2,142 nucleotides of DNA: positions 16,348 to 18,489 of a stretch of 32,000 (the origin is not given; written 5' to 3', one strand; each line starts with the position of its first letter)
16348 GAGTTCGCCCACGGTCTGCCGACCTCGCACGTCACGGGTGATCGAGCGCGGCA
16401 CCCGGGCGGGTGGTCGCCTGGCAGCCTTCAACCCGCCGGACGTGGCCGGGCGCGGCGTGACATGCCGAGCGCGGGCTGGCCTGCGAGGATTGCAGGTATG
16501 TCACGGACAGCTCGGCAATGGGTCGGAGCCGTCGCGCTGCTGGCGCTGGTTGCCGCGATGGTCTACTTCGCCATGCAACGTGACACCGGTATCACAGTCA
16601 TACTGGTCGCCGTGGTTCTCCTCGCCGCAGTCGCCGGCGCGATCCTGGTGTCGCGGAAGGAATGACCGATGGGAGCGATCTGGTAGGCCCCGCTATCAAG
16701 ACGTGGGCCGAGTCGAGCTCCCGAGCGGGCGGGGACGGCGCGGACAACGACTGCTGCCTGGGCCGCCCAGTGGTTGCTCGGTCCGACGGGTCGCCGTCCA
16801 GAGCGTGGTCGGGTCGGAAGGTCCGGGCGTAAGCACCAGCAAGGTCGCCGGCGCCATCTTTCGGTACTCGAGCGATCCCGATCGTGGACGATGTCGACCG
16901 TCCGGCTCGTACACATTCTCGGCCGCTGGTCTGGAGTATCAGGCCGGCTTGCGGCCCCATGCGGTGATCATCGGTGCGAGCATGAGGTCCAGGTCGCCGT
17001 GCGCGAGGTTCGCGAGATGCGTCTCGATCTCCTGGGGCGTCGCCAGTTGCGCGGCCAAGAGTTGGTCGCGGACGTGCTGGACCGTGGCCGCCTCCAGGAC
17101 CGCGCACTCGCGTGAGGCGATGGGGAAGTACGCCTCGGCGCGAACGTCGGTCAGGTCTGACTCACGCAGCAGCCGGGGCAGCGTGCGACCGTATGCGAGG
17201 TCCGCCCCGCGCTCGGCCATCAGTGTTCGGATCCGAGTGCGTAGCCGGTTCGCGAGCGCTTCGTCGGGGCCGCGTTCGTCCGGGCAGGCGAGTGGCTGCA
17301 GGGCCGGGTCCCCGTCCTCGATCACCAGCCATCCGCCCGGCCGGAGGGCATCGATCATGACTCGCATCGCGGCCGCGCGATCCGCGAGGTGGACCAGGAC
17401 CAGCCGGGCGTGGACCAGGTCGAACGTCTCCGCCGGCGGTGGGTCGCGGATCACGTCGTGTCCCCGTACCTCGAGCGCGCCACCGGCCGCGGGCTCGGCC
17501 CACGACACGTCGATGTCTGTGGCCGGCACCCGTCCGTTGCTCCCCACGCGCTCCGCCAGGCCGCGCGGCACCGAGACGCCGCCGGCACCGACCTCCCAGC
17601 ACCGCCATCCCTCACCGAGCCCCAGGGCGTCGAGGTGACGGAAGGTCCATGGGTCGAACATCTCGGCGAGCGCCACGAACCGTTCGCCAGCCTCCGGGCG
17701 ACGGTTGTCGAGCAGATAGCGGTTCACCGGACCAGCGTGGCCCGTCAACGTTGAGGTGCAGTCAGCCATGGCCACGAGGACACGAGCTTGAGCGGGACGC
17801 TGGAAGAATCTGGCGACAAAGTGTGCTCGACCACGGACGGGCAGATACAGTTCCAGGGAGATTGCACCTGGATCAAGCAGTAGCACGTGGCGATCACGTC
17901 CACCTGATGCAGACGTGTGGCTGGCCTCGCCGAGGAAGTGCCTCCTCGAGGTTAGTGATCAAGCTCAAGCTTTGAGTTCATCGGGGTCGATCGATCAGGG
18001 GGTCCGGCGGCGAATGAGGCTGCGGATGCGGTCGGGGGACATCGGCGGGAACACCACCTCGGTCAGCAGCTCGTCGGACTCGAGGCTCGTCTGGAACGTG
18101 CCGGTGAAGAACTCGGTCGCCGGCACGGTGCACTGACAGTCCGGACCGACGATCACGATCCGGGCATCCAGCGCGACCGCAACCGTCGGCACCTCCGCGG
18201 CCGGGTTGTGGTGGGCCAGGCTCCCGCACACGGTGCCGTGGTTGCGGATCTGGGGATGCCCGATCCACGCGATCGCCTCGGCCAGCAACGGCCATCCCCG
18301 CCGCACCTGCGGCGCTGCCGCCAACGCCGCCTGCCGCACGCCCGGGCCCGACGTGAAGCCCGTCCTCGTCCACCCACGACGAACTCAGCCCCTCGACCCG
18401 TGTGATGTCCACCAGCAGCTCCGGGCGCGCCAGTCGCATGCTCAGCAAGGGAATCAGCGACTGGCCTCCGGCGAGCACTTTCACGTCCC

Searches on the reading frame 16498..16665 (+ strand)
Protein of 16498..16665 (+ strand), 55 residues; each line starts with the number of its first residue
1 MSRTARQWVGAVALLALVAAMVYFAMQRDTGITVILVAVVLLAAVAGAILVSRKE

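Call 13: search_protein_families(library=pfam, proteins=[window:16498-16665:+], max_evalue=0.01)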
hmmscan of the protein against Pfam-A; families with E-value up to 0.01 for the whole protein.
window:16498-16665:+ (55 aa): 1 family
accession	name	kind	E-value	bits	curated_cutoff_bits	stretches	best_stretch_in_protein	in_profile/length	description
PF12670.12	DUF3792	-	0.00076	20.1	31.3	1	9-54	14-59/115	Protein of unknown function (DUF3792)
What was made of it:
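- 16498..16665 (+): Small two-helix membrane ORF (55 aa) on the far side of the right arm. It served as the anchor to retrieve population alleles. It has a weak DUF3792 hit (call 13).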

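Call 44: find_encoding_contigs(protein=window:16498-16665:+, flank=10000, max_places=10)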
Protein window:16498-16665:+ (55 aa): 8 contigs read that carry it; 8 places shown.
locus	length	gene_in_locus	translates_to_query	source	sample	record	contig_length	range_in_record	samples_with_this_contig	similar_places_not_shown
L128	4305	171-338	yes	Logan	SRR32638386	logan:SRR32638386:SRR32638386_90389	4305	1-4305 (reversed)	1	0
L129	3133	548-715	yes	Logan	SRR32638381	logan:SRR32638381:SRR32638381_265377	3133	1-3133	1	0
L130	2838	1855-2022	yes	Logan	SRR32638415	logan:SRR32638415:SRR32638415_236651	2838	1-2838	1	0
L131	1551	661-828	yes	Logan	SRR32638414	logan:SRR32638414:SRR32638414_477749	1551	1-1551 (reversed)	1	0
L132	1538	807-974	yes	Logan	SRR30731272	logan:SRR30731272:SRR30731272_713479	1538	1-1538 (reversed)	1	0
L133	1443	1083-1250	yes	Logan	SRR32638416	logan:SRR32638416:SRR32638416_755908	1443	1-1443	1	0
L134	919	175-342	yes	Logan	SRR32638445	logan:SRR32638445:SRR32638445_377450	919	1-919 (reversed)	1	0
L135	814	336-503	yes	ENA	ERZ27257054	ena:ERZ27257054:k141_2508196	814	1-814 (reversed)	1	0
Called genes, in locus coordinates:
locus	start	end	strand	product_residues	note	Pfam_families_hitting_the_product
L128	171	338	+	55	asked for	-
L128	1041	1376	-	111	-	PF04075:F420H2_quin_red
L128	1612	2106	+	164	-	-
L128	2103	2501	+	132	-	PF01850:PIN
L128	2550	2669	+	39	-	-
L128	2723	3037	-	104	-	-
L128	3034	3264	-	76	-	-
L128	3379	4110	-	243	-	PF09348:DUF1990 (weak)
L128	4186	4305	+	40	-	?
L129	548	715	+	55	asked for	-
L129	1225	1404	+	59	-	-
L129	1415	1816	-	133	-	PF04075:F420H2_quin_red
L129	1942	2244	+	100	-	-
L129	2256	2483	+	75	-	-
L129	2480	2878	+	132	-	PF01850:PIN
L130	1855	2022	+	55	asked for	-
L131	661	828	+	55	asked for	-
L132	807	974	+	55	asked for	-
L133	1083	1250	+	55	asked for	-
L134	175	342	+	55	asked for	-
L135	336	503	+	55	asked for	-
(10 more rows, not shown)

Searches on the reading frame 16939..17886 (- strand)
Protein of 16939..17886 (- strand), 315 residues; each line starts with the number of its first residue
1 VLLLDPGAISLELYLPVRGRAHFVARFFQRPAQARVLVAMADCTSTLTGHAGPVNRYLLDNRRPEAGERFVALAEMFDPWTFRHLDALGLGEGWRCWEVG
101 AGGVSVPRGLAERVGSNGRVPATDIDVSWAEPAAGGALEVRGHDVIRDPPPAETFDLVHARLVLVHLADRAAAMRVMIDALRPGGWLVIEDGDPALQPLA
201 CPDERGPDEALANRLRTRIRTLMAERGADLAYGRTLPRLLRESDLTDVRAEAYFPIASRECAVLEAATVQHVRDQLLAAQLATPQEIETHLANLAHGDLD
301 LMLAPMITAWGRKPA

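Call 13: search_protein_families(library=pfam, proteins=[window:16939-17886:-], max_evalue=0.01)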
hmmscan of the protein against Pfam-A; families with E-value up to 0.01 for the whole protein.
window:16939-17886:- (315 aa): 5 families
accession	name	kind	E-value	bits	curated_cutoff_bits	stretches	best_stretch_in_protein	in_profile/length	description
PF13489.12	Methyltransf_23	-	1.2e-08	35.3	27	1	135-247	62-161/164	Methyltransferase domain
PF08241.18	Methyltransf_11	-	4.5e-08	34.1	21.2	1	98-189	2-95/95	Methyltransferase domain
PF08242.18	Methyltransf_12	-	4e-07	31.1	30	1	98-187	2-98/98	Methyltransferase domain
PF13649.12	Methyltransf_25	-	7.8e-06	26.9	27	1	98-185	3-97/97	Methyltransferase domain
PF13847.12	Methyltransf_31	-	0.00045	20.4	27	1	153-193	73-113/145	Methyltransferase domain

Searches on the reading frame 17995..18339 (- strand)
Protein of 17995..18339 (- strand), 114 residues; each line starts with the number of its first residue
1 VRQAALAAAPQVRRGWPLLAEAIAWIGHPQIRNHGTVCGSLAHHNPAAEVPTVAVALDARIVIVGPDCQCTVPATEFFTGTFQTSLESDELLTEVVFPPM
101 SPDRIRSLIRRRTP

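Call 65: search_protein_families(library=pfam, proteins=[window:17995-18339:-], max_evalue=0.001)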
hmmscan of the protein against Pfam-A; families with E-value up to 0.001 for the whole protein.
window:17995-18339:- (114 aa): 1 family
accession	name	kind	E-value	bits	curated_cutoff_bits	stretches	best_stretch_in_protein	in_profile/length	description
PF00941.27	FAD_binding_5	-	4.6e-24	85.6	27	1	4-99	75-169/170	FAD binding domain in molybdopterin dehydrogenase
